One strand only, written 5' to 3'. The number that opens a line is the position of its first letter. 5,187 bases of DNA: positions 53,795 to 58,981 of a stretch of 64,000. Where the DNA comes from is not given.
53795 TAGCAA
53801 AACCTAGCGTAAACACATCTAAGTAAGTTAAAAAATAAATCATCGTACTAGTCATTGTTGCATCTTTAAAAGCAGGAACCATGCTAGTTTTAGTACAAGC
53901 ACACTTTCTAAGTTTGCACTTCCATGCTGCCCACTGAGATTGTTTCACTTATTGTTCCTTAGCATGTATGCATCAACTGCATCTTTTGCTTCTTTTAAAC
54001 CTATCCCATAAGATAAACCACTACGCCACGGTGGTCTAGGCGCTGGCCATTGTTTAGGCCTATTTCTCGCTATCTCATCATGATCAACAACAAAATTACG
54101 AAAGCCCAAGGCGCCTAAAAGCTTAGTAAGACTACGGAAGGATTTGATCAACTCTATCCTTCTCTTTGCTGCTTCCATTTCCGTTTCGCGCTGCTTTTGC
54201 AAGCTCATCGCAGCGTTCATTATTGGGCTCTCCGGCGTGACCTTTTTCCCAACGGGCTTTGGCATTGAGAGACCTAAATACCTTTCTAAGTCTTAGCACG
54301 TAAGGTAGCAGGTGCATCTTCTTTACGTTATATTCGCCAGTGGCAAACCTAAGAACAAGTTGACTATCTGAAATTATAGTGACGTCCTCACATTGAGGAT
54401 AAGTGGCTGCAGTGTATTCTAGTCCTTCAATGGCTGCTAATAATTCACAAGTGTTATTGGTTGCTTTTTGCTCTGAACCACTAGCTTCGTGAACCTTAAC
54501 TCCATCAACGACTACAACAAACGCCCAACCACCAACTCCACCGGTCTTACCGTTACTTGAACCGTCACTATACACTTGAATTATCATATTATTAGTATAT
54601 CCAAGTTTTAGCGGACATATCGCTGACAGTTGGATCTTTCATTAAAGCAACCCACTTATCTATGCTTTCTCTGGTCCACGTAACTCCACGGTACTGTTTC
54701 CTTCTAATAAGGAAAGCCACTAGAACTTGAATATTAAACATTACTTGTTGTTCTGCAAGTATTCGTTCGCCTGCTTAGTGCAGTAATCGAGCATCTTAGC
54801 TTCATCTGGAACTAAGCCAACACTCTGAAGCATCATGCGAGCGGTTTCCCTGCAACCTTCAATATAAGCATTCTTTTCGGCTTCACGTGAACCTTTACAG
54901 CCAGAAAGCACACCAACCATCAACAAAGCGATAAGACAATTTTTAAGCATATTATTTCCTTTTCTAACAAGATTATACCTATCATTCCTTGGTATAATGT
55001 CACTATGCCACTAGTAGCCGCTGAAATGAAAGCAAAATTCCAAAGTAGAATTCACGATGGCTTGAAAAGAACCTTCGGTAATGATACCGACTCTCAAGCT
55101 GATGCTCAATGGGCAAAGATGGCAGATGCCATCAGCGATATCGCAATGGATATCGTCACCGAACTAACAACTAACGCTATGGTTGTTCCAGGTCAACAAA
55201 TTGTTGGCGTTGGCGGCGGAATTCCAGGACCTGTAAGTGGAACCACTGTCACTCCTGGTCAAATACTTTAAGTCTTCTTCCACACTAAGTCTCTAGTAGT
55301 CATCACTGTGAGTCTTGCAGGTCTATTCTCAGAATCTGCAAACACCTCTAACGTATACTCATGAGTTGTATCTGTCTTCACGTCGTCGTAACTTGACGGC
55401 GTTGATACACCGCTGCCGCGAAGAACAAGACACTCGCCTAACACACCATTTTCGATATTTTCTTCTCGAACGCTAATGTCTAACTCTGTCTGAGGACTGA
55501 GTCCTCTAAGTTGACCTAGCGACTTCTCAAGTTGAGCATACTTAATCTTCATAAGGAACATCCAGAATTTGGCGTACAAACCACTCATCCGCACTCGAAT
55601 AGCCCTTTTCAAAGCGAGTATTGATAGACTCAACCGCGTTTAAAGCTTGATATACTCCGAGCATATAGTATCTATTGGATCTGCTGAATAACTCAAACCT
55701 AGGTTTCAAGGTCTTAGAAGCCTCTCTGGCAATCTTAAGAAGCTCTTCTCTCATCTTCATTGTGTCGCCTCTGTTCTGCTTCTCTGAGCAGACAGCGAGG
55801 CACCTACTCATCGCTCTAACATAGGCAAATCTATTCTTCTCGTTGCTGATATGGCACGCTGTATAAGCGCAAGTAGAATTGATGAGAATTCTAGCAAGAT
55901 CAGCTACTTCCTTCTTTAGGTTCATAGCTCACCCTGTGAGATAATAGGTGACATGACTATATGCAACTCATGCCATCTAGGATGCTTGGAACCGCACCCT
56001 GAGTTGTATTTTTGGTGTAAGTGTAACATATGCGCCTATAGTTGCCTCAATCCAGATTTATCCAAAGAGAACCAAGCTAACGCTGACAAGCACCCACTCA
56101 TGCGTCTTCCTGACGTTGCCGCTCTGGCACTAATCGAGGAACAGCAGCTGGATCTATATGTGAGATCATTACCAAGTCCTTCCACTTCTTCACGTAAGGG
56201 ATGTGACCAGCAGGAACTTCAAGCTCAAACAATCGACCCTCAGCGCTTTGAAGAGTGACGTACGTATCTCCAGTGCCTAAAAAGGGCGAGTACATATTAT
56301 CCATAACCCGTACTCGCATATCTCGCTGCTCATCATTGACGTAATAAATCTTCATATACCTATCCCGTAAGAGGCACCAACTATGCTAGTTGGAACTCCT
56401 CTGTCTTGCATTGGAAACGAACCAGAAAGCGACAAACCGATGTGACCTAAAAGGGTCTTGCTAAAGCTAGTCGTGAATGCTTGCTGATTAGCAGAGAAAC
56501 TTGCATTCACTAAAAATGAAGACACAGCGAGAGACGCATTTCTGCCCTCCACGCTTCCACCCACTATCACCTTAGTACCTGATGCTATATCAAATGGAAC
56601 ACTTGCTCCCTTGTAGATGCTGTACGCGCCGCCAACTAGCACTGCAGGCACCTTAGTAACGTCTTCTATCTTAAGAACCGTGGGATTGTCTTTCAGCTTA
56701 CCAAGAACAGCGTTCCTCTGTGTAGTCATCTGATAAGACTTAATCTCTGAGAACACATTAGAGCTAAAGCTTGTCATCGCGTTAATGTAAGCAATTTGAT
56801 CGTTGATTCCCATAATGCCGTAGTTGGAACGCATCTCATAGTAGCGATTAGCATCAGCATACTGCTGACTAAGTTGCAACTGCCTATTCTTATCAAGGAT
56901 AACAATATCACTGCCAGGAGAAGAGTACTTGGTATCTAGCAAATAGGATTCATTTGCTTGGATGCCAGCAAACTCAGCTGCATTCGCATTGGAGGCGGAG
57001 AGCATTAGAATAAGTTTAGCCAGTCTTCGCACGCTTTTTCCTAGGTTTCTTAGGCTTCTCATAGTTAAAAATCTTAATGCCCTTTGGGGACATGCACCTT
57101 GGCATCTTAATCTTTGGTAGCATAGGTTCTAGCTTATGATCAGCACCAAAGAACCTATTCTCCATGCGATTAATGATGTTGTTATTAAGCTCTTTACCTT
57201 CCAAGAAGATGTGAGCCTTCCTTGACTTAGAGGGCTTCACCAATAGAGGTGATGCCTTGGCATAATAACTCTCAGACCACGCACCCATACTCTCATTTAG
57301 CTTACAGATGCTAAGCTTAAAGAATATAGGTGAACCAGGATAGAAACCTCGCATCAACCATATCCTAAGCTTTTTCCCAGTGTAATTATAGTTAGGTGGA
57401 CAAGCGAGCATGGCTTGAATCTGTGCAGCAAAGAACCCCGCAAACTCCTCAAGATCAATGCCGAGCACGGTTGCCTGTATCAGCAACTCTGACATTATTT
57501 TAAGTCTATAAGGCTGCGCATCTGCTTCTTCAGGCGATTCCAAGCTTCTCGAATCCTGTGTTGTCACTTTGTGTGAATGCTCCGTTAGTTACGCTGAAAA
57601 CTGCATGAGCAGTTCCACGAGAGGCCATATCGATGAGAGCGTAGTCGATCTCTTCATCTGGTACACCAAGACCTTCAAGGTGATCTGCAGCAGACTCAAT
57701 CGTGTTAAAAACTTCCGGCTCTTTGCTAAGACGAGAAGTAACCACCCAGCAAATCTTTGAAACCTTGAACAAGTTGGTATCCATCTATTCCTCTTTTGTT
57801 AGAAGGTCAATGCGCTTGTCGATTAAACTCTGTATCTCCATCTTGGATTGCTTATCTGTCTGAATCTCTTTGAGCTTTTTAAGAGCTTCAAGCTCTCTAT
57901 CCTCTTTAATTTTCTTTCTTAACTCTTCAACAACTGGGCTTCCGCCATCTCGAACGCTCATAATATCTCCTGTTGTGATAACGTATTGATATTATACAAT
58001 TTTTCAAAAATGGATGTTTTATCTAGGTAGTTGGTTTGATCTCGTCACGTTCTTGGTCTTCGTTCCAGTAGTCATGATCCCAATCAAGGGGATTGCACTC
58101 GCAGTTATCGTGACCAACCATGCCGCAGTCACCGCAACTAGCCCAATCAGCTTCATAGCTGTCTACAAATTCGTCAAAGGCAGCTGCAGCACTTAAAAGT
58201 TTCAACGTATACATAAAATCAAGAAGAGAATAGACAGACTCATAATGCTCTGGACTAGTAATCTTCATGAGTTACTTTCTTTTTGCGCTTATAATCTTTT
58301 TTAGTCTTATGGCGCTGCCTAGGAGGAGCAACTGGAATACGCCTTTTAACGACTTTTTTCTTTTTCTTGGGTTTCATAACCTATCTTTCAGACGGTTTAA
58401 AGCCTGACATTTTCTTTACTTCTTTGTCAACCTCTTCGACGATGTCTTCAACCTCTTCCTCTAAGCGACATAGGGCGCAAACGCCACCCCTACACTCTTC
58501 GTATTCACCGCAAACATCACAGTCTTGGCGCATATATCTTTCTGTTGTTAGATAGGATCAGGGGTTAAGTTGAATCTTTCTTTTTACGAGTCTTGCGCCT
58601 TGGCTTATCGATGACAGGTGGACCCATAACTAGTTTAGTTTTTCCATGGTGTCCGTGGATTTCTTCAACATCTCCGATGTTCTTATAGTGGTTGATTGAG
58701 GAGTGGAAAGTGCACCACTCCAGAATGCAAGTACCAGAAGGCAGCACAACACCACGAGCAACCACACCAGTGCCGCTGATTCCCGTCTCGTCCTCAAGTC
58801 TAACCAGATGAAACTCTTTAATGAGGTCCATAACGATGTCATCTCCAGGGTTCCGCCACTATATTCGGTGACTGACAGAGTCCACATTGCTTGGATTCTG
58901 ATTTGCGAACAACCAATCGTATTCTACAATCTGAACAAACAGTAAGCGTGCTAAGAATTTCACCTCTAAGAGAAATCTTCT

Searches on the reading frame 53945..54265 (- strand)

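Call 57: search_protein_families(library=pfam, proteins=[window:53945-54265:-], max_evalue=0.01)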
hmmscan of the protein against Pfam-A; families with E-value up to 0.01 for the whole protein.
window:53945-54265:- (106 aa): 1 family
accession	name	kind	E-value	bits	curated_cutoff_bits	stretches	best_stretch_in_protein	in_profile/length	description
PF00542.24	Ribosomal_L12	-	0.003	18.3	25.9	0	87-99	24-36/67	Ribosomal protein L7/L12 C-terminal domain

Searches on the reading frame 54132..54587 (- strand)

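Call 10: search_protein_families(library=pfam, proteins=[window:54132-54587:-], max_evalue=0.001)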
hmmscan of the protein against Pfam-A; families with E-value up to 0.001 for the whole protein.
window:54132-54587:- (151 aa): 1 family
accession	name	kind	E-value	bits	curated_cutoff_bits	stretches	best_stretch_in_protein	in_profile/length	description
PF00075.30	RNase_H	-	5.2e-19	69.3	25.8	1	4-133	5-139/141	RNase H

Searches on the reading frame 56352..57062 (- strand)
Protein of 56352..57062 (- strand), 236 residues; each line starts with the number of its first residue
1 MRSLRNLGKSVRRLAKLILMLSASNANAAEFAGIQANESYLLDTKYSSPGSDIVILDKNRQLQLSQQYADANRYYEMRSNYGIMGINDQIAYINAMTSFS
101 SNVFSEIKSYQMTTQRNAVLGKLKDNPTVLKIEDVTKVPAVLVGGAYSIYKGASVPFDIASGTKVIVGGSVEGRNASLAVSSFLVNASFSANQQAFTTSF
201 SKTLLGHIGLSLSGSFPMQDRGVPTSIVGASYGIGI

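Call 3: search_protein_families(library=pfam, proteins=[window:56352-57062:-], max_evalue=0.01)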
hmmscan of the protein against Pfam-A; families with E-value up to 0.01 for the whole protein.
window:56352-57062:- (236 aa): 0 families

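Call 4: search_protein_families(library=phrogs, proteins=[window:56352-57062:-], max_evalue=0.01)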
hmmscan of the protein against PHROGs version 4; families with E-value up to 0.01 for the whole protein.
window:56352-57062:- (236 aa): 0 families

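Call 58: search_protein_families(library=ncbifam, proteins=[window:56352-57062:-], max_evalue=0.01)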
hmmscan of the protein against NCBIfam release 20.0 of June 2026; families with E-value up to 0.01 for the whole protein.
window:56352-57062:- (236 aa): 0 families

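Call 62: find_related_loci(query=window:56352-57062:-, collection=viral_contigs, flank=5000)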
Query window:56352-57062:- (236 aa) in viral_contigs; peptide patterns used: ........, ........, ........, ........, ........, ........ (x = any residue, [..] = any of these).
8 stretches matched a pattern, but none encodes a relative of the query by tblastn (E <= 1e-3).

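Call 85: search_protein_families(library=padloc, proteins=[window:56352-57062:-], max_evalue=0.001)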
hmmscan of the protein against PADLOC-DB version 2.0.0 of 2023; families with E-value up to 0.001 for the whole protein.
window:56352-57062:- (236 aa): 0 families

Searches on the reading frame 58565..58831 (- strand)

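Call 81: search_protein_families(library=phrogs, proteins=[window:58565-58831:-], max_evalue=0.001)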
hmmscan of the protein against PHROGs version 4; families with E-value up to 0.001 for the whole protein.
window:58565-58831:- (88 aa): 1 family
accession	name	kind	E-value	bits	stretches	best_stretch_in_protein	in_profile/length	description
phrog_7499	-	unknown function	3.7e-24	85.4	1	3-68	16-82/91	-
